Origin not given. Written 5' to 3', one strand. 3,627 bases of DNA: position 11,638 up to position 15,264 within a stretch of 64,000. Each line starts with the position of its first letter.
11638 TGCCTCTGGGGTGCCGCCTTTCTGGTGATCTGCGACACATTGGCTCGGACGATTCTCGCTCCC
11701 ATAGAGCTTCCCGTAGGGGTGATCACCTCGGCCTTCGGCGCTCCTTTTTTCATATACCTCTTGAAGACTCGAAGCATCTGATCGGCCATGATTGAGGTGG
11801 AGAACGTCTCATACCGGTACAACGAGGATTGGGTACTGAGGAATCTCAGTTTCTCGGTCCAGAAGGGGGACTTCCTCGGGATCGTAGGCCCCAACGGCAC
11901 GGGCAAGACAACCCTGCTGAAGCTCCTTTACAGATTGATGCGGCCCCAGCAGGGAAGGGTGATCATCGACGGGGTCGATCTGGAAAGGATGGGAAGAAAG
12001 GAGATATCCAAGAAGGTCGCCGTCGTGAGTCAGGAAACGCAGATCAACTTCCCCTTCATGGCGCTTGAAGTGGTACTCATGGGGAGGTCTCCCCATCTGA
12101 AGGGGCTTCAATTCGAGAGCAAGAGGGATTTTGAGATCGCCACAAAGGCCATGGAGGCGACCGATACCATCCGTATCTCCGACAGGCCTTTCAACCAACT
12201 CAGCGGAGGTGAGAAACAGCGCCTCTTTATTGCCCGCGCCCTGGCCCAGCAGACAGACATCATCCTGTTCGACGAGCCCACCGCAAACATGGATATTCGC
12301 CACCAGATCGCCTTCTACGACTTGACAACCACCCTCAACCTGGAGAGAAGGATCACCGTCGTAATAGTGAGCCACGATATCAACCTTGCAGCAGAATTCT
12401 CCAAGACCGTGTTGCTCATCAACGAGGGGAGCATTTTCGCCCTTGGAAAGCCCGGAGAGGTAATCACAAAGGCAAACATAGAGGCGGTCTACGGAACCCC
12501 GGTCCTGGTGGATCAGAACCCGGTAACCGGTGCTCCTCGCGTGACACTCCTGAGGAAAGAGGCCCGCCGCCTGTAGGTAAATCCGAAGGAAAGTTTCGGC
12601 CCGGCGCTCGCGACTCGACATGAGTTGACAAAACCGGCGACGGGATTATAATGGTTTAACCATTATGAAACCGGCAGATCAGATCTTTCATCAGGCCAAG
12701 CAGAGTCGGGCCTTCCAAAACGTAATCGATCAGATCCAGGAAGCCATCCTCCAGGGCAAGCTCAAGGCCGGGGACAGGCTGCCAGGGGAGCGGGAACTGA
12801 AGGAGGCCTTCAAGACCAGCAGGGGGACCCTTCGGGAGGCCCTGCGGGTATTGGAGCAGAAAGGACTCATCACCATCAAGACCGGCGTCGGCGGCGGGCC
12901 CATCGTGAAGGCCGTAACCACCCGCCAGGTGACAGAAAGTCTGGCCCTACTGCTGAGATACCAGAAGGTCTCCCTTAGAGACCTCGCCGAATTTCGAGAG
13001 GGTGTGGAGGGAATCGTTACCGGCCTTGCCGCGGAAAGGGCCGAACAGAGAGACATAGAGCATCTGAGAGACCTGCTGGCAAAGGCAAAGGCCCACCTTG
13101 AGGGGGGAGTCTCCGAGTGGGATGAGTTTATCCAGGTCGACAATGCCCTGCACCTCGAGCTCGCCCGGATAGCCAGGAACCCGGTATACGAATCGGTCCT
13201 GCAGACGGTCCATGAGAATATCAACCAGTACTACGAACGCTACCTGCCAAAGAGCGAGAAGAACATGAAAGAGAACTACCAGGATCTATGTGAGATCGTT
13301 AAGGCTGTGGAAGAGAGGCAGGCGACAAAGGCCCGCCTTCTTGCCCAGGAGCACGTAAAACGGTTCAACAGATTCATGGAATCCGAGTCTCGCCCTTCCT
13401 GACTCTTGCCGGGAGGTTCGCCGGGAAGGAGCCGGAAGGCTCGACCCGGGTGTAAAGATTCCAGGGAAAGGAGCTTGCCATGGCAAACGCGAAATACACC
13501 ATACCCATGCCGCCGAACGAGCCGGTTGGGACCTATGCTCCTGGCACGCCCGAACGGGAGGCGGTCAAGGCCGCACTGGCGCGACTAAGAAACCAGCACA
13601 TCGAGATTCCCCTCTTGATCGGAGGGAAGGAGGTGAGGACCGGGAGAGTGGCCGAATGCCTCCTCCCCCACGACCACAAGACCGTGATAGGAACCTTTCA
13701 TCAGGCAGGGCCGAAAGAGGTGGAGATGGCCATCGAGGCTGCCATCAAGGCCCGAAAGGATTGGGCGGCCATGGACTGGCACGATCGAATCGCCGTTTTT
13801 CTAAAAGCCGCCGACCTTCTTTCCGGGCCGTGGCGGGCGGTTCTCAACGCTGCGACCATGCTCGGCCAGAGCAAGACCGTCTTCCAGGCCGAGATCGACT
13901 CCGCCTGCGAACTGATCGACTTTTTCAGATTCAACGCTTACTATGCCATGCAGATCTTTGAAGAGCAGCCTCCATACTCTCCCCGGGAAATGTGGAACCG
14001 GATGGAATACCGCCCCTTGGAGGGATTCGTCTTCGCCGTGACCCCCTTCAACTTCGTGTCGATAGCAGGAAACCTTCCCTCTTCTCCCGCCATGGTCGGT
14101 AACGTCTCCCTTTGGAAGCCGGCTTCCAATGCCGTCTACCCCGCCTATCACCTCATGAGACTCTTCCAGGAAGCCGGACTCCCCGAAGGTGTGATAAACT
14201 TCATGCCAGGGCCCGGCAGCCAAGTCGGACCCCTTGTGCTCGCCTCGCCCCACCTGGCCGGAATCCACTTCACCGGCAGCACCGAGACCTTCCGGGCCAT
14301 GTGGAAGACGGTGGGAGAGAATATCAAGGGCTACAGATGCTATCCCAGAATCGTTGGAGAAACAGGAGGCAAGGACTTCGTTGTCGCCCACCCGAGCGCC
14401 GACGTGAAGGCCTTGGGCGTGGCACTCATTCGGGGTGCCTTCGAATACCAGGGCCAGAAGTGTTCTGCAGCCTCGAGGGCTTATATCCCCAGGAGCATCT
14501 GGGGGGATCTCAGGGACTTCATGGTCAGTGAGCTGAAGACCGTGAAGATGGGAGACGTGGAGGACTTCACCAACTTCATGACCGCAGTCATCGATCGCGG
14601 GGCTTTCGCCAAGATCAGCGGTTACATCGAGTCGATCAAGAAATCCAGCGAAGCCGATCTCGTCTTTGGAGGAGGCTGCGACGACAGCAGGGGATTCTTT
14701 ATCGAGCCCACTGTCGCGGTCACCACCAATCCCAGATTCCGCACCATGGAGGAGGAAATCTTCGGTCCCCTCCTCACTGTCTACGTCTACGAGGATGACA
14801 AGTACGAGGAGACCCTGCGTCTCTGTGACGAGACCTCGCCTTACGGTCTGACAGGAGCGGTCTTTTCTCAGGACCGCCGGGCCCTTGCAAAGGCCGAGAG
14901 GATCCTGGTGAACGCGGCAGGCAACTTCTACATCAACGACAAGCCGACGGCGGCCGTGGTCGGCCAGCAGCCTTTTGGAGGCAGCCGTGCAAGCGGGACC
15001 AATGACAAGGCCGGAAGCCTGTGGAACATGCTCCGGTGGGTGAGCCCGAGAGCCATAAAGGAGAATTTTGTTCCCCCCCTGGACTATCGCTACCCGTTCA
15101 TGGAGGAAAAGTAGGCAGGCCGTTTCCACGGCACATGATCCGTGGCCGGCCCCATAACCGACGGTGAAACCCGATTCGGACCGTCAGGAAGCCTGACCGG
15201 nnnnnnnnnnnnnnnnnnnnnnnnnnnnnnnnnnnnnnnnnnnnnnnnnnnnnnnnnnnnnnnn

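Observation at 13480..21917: Proline-oxidation operon wired to Hdr/MvhD/GltD-type modules: candidate electron-bifurcating or confurcating L-proline dehydrogenase supercomplex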

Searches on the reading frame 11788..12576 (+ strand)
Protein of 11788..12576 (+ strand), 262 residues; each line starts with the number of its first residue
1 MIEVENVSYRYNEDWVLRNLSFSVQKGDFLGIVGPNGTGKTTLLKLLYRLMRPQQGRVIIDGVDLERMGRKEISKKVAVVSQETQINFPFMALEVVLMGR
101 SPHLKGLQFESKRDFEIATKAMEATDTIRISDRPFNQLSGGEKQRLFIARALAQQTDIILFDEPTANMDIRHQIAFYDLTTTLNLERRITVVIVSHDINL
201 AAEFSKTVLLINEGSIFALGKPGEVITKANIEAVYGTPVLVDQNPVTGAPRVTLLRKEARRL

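Call 3: search_protein_families(library=pfam, proteins=[window:11788-12576:+])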
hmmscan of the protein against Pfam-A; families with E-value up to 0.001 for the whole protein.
window:11788-12576:+ (262 aa): 6 families
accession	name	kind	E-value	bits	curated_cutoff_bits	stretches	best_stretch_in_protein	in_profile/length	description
PF00005.33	ABC_tran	-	1.8e-34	119.7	25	1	17-166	1-137/137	ABC transporter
PF13304.12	AAA_21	-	4.7e-11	43.7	27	1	30-57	2-32/304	AAA domain, putative AbiEii toxin, Type IV TA system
PF02463.25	SMC_N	-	2.1e-05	24.5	40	1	28-207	25-208/220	RecF/RecN/SMC N terminal domain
PF13175.12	AAA_15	-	0.00018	21.7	32.1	0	31-71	27-71/374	AAA ATPase domain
PF13476.12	AAA_23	-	0.00068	20.8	27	0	29-45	21-37/201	AAA domain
PF19993.5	DO-GTPase2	-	0.00085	19.5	27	0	29-52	2-25/226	Double-GTPase 2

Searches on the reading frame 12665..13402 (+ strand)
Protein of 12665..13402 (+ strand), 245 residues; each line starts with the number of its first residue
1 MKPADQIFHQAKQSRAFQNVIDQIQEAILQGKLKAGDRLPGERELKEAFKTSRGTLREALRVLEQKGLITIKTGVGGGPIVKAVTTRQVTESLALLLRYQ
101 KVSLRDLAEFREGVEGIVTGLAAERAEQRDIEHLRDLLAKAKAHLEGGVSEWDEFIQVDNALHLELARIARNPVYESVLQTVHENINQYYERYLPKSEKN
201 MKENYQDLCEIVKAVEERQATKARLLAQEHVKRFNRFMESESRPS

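Call 3: search_protein_families(library=pfam, proteins=[window:12665-13402:+])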
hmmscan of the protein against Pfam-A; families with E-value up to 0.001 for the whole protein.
window:12665-13402:+ (245 aa): 3 families
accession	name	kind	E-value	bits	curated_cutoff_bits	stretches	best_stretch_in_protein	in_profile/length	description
PF07729.17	FCD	-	1e-19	71.6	24.3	1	106-232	1-124/125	FCD domain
PF00392.27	GntR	-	8.4e-19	67.4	27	1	18-76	3-61/64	Bacterial regulatory proteins, gntR family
PF14502.12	HTH_41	-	4.7e-05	23.2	25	1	34-71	1-38/48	Helix-turn-helix domain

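Call 4: search_protein_families(library=ncbifam, proteins=[window:12665-13402:+], max_evalue=0.00001)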
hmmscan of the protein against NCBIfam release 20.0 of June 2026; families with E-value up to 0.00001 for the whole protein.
window:12665-13402:+ (245 aa): 25 families
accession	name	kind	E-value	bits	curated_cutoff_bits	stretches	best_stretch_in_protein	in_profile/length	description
NF003011.0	PRK03837.1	subfamily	6.8e-33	114.3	260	1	16-238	14-233/241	transcriptional regulator NanR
NF007001.0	PRK09464.1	equivalog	2.4e-26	92.9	330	1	11-233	6-227/254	pyruvate dehydrogenase complex transcriptional repressor PdhR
NF007442.0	PRK09990.1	equivalog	2.9e-22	79.3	301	1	11-237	6-234/256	transcriptional regulator GlcC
NF007741.0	PRK10421.1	equivalog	5.6e-18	65.3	311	1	15-234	7-229/262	transcriptional regulator LldR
NF008571.0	PRK11523.1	equivalog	1.4e-14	54.2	396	1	12-232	5-219/258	transcriptional regulator ExuR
TIGR03338.1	phnR_burk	equivalog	2.5e-14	53.4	271.5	1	20-233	16-208/212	phosphonate utilization associated transcriptional regulator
NF007588.0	PRK10225.1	equivalog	4.3e-14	52.4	442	1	10-230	4-223/257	Uxu operon transcriptional regulator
TIGR02325.1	C_P_lyase_phnF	equivalog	7.6e-13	48.5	156.8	1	15-76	8-69/238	phosphonate metabolism transcriptional regulator PhnF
TIGR02812.1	fadR_gamma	equivalog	8.7e-13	48.5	249.2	1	23-221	14-208/235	fatty acid metabolism transcriptional regulator FadR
NF003444.0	PRK04984.1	equivalog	2.1e-12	47.1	189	1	24-222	16-210/239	fatty acid metabolism transcriptional regulator FadR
NF052290.2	MocR_like_YczR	exception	3.4e-12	45.8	487.4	1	12-89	16-93/458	MocR-like transcription factor YczR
TIGR02404.1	trehalos_R_Bsub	equivalog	8.1e-12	45.3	211.95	1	17-77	2-62/233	trehalose operon repressor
TIGR02018.2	his_ut_repres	equivalog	9.9e-12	44.7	220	1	17-76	1-60/226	histidine utilization transcriptional repressor HutC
TIGR03337.1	phnR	equivalog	1.8e-11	44.2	296.75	1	18-69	4-55/231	phosphonate utilization transcriptional regulator PhnR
NF052282.1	PLP_TF_PdxR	equivalog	1.2e-10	41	320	1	18-87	4-71/448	MocR-like pyridoxine biosynthesis transcription factor PdxR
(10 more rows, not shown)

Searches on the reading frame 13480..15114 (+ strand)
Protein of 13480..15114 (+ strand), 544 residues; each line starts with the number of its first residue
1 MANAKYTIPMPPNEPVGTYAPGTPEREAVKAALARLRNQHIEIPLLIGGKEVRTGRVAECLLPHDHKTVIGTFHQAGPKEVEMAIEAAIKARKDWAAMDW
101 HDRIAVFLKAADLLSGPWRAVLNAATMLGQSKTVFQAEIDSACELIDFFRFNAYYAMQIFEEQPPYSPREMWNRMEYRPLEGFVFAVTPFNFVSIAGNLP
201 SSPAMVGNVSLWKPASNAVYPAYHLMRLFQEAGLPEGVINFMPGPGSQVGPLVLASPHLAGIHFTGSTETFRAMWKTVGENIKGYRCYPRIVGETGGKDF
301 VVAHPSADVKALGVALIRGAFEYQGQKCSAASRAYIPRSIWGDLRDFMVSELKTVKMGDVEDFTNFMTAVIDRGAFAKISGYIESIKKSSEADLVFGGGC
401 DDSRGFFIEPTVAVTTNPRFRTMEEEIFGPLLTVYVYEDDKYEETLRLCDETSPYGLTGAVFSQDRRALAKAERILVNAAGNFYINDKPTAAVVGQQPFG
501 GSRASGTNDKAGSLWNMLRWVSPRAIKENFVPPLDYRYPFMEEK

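Call 3: search_protein_families(library=pfam, proteins=[window:13480-15114:+])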
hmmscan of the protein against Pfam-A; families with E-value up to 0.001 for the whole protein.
window:13480-15114:+ (544 aa): 1 family
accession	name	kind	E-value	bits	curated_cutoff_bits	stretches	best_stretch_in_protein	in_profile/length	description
PF00171.27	Aldedh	-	7.6e-95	318.6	23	1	58-517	9-452/461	Aldehyde dehydrogenase family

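Call 4: search_protein_families(library=ncbifam, proteins=[window:13480-15114:+], max_evalue=0.00001)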
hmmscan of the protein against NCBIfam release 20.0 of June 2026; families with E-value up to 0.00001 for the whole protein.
window:13480-15114:+ (544 aa): 38 families (the best 25 are shown)
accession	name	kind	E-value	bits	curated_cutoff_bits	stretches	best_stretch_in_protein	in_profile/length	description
TIGR01236.1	D1pyr5carbox1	equivalog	4e-238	791.4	613.6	1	13-541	2-532/533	L-glutamate gamma-semialdehyde dehydrogenase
NF002852.0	PRK03137.1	subfamily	2.5e-107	359.8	648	1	13-530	7-514/514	L-glutamate gamma-semialdehyde dehydrogenase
TIGR01237.1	D1pyr5carbox2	equivalog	8.6e-96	321.7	659.65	1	24-530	13-511/511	L-glutamate gamma-semialdehyde dehydrogenase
NF008869.0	PRK11904.1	equivalog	7.8e-72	242.5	747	1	25-529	536-1027/1042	bifunctional proline dehydrogenase/L-glutamate gamma-semialdehyde dehydrogenase PutA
TIGR01238.1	D1pyr5carbox3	equivalog_domain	1e-59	202.4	485.2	1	33-521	28-496/500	L-glutamate gamma-semialdehyde dehydrogenase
NF008772.0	PRK11809.1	equivalog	1.1e-59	202.2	1750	1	46-524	650-1110/1318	trifunctional transcriptional regulator/proline dehydrogenase/L-glutamate gamma-semialdehyde dehydrogenase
NF042993.1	AlphKGSA_gudD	equivalog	1.3e-59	202.3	770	1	52-508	15-460/481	alpha-ketoglutaric semialdehyde dehydrogenase GucD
TIGR01804.1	BADH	equivalog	2.6e-57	194.4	668.6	1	54-509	11-453/467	betaine-aldehyde dehydrogenase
NF006916.0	PRK09407.1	equivalog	5.3e-56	190.3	521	1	67-534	44-498/526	succinic semialdehyde dehydrogenase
NF052305.1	DioxValDhHalo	equivalog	5e-55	187.3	750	1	52-508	16-460/483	2,5-dioxovalerate dehydrogenase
NF010000.0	PRK13473.1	subfamily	3.9e-52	177.5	615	1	45-507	5-452/475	aminobutyraldehyde dehydrogenase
NF009725.0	PRK13252.1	equivalog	5.2e-52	176.9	593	1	53-508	19-460/488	betaine-aldehyde dehydrogenase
TIGR02299.1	HpaE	equivalog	2.9e-51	174.6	638.35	1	47-513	5-462/488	5-carboxymethyl-2-hydroxymuconate semialdehyde dehydrogenase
NF045736.1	PaDhStyDRhodo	equivalog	2.7e-47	161.4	800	1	69-510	30-460/479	phenylacetaldehyde dehydrogenase StyD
NF006915.0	PRK09406.1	equivalog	1.3e-45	156.2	730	1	68-507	12-436/457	NADP-dependent succinic semialdehyde dehydrogenase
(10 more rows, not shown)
